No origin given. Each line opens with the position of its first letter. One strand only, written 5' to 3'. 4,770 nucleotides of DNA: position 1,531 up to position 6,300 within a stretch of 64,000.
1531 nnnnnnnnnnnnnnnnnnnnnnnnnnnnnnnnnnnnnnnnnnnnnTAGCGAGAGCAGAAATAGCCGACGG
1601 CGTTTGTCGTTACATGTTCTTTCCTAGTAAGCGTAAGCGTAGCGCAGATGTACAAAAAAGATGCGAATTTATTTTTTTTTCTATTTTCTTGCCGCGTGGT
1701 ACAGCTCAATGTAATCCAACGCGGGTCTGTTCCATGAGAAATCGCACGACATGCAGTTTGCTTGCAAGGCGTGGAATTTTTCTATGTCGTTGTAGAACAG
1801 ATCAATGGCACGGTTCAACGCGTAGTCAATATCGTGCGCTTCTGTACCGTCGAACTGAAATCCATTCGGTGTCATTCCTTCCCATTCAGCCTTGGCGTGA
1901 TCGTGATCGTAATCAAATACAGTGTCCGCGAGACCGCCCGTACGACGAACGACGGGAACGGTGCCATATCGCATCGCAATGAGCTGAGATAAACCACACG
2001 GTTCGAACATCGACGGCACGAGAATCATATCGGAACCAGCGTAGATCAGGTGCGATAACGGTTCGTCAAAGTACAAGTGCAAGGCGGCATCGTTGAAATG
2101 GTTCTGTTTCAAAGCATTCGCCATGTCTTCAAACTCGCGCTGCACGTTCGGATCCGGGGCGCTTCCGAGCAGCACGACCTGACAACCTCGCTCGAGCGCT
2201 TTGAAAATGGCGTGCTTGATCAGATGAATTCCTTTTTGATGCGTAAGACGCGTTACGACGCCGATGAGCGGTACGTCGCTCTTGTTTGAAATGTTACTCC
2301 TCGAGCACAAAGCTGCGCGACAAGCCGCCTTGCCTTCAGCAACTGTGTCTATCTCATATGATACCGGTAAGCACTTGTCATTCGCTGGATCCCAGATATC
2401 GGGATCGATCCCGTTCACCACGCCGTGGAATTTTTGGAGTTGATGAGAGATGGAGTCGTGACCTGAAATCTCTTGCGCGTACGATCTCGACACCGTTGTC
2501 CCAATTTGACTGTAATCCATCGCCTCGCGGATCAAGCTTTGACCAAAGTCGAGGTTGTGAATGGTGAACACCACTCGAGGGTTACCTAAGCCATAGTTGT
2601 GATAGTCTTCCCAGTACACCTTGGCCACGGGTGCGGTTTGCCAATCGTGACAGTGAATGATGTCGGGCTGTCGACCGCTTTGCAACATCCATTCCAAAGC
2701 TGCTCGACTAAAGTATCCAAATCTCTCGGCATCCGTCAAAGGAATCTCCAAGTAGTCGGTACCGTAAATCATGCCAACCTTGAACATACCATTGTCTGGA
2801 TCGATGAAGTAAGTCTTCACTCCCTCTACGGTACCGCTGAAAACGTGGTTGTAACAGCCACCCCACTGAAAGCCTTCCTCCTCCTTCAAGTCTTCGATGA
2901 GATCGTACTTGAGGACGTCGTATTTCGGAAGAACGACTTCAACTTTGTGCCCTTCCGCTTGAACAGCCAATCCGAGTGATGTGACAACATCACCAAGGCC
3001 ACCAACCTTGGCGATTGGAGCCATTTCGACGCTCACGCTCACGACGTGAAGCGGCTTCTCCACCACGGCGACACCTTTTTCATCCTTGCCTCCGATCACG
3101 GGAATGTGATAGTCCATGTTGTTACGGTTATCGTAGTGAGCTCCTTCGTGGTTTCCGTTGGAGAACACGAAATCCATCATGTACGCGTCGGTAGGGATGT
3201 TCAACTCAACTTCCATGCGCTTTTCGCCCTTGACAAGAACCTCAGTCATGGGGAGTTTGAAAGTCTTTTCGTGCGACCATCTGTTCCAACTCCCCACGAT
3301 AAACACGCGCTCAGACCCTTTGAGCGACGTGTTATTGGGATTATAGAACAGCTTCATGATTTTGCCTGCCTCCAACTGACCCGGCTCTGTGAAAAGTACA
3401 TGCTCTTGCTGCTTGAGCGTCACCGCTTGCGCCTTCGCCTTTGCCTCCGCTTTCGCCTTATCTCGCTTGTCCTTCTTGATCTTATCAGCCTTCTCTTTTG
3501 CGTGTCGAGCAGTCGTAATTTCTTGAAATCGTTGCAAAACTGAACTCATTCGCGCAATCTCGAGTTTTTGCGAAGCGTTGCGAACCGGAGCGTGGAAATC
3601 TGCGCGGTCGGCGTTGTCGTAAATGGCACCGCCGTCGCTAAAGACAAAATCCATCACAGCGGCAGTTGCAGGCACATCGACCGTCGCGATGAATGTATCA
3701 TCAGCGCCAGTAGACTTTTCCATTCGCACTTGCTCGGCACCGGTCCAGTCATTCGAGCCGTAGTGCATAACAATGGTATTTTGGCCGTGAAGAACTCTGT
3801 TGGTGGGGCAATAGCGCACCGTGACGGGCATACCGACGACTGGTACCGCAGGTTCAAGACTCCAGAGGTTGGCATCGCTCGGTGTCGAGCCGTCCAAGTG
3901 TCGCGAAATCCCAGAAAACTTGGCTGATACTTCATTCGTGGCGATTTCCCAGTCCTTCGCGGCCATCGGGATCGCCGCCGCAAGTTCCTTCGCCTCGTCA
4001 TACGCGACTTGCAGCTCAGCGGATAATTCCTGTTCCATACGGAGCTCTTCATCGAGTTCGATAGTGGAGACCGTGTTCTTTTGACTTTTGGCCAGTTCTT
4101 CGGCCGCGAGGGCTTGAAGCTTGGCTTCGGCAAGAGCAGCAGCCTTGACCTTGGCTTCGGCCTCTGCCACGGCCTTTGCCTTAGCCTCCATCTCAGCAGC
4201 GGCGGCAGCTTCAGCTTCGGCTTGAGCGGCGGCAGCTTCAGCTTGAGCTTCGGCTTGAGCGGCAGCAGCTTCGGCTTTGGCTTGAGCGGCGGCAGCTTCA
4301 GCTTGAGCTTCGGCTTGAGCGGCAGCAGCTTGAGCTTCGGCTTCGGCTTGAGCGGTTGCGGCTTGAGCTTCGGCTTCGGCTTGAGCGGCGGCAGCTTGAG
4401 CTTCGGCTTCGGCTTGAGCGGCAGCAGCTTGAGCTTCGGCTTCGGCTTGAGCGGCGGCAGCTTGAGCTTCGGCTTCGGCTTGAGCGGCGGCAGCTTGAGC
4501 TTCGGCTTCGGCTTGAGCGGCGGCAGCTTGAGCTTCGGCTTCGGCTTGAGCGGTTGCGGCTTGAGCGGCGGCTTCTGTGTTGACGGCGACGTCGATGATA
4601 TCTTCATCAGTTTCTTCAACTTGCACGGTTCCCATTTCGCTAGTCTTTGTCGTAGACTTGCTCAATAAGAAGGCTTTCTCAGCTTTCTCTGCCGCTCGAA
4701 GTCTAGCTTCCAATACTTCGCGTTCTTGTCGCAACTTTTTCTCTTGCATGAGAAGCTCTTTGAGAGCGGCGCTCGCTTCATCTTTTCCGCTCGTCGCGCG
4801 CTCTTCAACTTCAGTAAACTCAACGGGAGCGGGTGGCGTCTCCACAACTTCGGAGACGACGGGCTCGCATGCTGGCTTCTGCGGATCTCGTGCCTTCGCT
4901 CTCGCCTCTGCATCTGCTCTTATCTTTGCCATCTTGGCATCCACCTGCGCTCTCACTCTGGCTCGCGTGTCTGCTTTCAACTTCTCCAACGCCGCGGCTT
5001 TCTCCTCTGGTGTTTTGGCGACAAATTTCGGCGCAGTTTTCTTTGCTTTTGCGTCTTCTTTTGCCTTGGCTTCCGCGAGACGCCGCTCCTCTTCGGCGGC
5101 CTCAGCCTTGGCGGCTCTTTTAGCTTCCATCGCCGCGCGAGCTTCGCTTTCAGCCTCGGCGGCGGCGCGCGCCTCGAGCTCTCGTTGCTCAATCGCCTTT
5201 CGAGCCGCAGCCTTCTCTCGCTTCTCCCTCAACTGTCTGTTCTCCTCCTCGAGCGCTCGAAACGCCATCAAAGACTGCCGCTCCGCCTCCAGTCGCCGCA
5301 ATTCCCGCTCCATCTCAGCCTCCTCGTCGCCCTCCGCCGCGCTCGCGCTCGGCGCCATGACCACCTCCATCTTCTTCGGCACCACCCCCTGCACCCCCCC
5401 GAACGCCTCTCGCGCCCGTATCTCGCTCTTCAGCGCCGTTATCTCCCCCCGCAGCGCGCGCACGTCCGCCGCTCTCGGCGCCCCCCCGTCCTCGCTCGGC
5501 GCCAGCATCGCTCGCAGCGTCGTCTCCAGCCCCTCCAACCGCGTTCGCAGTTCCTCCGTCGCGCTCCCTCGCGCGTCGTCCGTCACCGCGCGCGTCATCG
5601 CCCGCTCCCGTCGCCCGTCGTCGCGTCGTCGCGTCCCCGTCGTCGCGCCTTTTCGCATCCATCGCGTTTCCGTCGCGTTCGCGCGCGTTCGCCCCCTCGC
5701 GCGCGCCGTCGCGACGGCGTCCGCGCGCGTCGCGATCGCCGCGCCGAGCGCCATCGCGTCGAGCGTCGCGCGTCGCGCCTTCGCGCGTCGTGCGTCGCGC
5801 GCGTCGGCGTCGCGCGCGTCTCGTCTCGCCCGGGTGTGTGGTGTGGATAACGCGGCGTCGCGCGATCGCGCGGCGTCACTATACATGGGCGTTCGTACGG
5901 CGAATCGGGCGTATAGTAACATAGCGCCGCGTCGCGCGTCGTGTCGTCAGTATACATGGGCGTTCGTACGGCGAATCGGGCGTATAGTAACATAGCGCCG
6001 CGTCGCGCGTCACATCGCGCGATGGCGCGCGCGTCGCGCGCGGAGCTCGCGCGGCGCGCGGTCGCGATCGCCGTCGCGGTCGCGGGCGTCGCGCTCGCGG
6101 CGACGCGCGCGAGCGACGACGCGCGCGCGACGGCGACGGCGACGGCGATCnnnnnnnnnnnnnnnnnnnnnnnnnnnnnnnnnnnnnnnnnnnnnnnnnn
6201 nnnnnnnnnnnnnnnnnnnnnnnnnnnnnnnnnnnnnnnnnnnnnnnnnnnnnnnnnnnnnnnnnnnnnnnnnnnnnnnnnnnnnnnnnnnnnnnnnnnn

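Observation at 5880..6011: Duplicated 61-bp element with ATGs on both strands sits exactly where the starch synthase III and SET-domain genes diverge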

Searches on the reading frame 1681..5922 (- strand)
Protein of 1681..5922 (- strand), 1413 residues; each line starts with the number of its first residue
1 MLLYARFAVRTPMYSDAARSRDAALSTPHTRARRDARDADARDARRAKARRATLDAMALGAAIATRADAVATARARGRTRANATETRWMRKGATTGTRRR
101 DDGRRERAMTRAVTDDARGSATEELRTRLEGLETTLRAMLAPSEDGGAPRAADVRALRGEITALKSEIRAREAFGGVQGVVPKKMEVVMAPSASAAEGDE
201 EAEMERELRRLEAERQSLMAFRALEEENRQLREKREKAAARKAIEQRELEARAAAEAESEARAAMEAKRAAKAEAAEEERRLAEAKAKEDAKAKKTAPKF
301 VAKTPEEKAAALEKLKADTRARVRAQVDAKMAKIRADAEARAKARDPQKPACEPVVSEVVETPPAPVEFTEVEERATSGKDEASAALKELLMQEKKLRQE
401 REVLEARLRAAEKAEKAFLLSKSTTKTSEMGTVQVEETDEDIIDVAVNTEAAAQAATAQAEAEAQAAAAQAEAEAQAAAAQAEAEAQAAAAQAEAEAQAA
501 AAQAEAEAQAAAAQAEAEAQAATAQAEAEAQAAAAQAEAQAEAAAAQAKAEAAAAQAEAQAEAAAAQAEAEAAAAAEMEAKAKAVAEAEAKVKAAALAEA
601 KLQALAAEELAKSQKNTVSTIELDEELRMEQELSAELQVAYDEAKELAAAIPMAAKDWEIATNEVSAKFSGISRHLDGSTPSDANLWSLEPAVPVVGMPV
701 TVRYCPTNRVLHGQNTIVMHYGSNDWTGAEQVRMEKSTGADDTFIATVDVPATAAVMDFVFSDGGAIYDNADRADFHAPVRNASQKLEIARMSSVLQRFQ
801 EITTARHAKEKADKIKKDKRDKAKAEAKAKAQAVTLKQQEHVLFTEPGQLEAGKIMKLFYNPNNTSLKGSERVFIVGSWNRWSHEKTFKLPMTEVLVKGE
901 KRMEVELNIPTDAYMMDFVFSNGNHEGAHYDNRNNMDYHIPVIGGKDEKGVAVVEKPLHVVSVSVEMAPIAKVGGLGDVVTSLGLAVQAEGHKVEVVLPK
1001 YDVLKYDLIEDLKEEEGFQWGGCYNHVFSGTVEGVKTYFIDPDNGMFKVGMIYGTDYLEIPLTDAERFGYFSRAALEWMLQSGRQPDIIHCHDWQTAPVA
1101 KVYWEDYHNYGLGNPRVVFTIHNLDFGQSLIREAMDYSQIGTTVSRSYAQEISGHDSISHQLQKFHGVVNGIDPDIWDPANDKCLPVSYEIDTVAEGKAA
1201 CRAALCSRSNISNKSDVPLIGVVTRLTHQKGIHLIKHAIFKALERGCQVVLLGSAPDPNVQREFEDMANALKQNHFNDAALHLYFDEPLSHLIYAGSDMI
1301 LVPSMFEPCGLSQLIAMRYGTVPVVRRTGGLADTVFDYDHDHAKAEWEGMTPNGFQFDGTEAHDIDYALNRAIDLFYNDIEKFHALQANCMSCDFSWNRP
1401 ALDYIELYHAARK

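Call 11: search_protein_families(library=pfam, proteins=[window:1681-5922:-])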
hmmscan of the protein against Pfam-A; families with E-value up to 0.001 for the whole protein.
window:1681-5922:- (1413 aa): 5 families
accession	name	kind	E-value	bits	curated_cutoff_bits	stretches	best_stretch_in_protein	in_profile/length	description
PF08323.17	Glyco_transf_5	-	1.2e-49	169.6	22.7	1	959-1155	1-227/239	Starch synthase catalytic domain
PF16760.10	CBM53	-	2e-22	79.6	27.6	2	700-759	1-57/57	Starch/carbohydrate-binding module (family 53)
PF00534.26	Glycos_transf_1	-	5.7e-11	42.7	26.4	1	1213-1366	11-149/172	Glycosyl transferases group 1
PF13439.12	Glyco_transf_4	-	8.5e-10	39.3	28.5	1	973-1175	1-169/170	Glycosyltransferase Family 4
PF13692.12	Glyco_trans_1_4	-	3.5e-08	34.2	27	1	1218-1337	2-117/142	Glycosyl transferases group 1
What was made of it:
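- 1681..5754 (-): Starch synthase III-like gene (CBM53 x2 plus GT5/GT1 domains). The most likely start codon is at 5754 (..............). Pfam (call 11).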

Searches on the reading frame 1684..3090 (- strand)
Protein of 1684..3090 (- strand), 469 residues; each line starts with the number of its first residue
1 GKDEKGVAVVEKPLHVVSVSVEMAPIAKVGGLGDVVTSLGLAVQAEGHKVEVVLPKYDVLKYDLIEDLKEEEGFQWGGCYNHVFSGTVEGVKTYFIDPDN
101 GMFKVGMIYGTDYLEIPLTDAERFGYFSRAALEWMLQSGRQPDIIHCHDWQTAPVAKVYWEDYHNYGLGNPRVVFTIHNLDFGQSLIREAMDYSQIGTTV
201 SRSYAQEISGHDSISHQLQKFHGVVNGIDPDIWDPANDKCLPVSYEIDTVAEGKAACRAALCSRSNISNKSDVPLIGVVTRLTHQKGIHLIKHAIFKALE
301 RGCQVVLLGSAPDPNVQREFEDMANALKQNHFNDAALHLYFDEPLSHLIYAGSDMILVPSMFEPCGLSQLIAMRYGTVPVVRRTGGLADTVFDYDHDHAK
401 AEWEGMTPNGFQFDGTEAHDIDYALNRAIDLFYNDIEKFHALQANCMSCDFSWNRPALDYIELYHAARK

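Call 35: find_homologous_proteins(query=window:1684-3090:-, max_evalue=1e-100)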
Query window:1684-3090:- (469 aa): 356 proteins with E <= 1e-100 among 8000 candidates; the best 120 are listed.
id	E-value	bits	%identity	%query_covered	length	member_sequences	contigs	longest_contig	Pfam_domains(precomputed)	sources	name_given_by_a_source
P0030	0.0e+0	1019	92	100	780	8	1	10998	PF00534.27,PF13579.13,PF08323.18,PF13439.13,PF16760.11,PF13692.13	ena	-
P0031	2.5e-292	988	88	100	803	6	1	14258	PF00534.27,PF13579.13,PF08323.18,PF13439.13,PF16760.11,PF13692.13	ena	-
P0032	5.1e-244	829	75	100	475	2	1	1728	PF00534.27,PF13579.13,PF08323.18,PF13439.13,PF13692.13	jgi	jgi:starch synthase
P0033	1.2e-232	791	74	99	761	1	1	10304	PF00534.27,PF13579.13,PF25419.2,PF08323.18,PF13439.13,PF16760.11,PF13692.13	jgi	jgi:starch synthase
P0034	1.8e-228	777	72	99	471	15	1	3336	PF00534.27,PF13579.13,PF08323.18,PF13439.13,PF13692.13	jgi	jgi:starch synthase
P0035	2.1e-217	741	72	91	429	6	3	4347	PF00534.27,PF08323.18,PF13439.13,PF13692.13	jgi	jgi:starch synthase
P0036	5.7e-202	690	65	100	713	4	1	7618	PF00534.27,PF08323.18,PF13439.13,PF16760.11,PF13692.13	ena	-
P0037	7.8e-196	670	62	100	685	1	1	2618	PF00534.27,PF13579.13,PF08323.18,PF13439.13,PF16760.11,PF13692.13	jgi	jgi:glycogen synthase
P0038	6.8e-187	640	61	98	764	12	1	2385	PF00534.27,PF13579.13,PF08323.18,PF13439.13,PF16760.11,PF13692.13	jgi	-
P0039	5.0e-184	631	63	95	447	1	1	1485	PF00534.27,PF08323.18,PF13439.13,PF13692.13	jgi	jgi:starch synthase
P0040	5.2e-175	601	73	75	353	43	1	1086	PF00534.27,PF08323.18,PF13439.13,PF13692.13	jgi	jgi:starch synthase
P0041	7.2e-175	600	58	99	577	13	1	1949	PF00534.27,PF13579.13,PF08323.18,PF13439.13,PF16760.11,PF13692.13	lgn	-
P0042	1.8e-174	599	58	98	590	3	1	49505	PF00534.27,PF13579.13,PF08323.18,PF13439.13,PF16760.11,PF13692.13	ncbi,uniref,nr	ncbi:LOW QUALITY PROTEIN: soluble starch synthase 3, chloroplastic/amyloplastic-like [Chenopodium qu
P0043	2.6e-173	595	58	99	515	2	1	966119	PF00534.27,PF08323.18,PF13439.13,PF13692.13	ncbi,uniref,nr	ncbi:Starch synthase 3 [Hibiscus syriacus]|uniref:starch synthase n=1 Tax=Hibiscus syriacus TaxID=10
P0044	1.9e-171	589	63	86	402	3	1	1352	PF08323.18,PF13439.13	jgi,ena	jgi:starch synthase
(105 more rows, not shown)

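Call 43: find_encoding_contigs(protein=P0030, flank=7000, max_places=2)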
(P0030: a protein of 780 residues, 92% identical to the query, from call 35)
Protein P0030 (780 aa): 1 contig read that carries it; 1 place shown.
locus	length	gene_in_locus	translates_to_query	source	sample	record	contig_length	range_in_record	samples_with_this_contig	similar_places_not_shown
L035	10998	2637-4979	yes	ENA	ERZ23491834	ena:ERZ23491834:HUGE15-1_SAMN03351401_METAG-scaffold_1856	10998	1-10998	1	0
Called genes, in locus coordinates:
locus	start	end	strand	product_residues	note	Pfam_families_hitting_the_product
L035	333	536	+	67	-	-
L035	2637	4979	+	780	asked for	PF16760:CBM53, PF08323:Glyco_transf_5, PF13439:Glyco_transf_4, PF13579:Glyco_trans_4_4 (weak), PF00534:Glycos_transf_1, PF13692:Glyco_trans_1_4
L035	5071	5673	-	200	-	PF01903:CbiX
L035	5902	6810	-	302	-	PF07978:NIPSNAP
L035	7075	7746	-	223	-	-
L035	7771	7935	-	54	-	-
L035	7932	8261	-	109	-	-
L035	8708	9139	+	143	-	-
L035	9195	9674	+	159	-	-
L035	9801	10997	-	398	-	?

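Call 44: find_encoding_contigs(protein=P0031, flank=7000, max_places=2)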
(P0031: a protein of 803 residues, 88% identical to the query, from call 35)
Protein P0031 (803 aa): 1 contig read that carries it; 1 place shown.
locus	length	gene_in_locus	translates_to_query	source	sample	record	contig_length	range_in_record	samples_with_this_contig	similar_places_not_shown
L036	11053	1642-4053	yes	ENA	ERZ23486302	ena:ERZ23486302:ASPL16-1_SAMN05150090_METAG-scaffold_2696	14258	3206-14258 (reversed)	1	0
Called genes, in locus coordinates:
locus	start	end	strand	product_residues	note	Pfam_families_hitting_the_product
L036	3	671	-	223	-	?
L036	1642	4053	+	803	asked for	PF16760:CBM53, PF08323:Glyco_transf_5, PF13439:Glyco_transf_4, PF13579:Glyco_trans_4_4 (faint), PF00534:Glycos_transf_1, PF13692:Glyco_trans_1_4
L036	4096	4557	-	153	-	PF01903:CbiX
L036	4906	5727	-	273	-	PF00702:Hydrolase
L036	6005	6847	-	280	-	PF07978:NIPSNAP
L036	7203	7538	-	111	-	-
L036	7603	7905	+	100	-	-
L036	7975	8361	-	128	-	-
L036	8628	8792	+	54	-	-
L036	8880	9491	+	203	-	-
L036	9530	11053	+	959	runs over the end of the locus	PF00454:PI3_PI4_kinase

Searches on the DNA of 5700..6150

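Call 25: search_rna_families(source=window, start=5700, end=6150, threshold=evalue, max_evalue=1)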
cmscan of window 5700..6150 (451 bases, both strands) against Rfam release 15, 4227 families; matches with E-value up to 1: 5.
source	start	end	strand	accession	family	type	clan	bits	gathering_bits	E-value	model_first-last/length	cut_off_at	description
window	5725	5775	+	RF03407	MIR531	Gene; miRNA;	-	23.8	70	0.041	1-69/69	no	MIR531 microRNA precursor family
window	5710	5785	-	RF03878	mir-B6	Gene; miRNA;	-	23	89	0.96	1-83/83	no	mir-B6 microRNA precursor family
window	6067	6149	+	RF04214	MIR7526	Gene; miRNA;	-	20.6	110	0.12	1-113/113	no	MIR7526 microRNA precursor family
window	5718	5772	+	RF03934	mir-m107-1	Gene; miRNA;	-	18.6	83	0.83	1-65/65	no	mir-m107-1 microRNA precursor family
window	5852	5942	-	RF02770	Ysr224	Gene; sRNA;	-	15.6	70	0.79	1-107/107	no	Yersinia sRNA 224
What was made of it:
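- In E-value mode there were only weak sub-threshold chance hits: one 15.6-bit hit (gathering score 70) overlaps the repeat, and the best nearby hit scores 23.8 bits against a gathering score of 70 (call 25).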
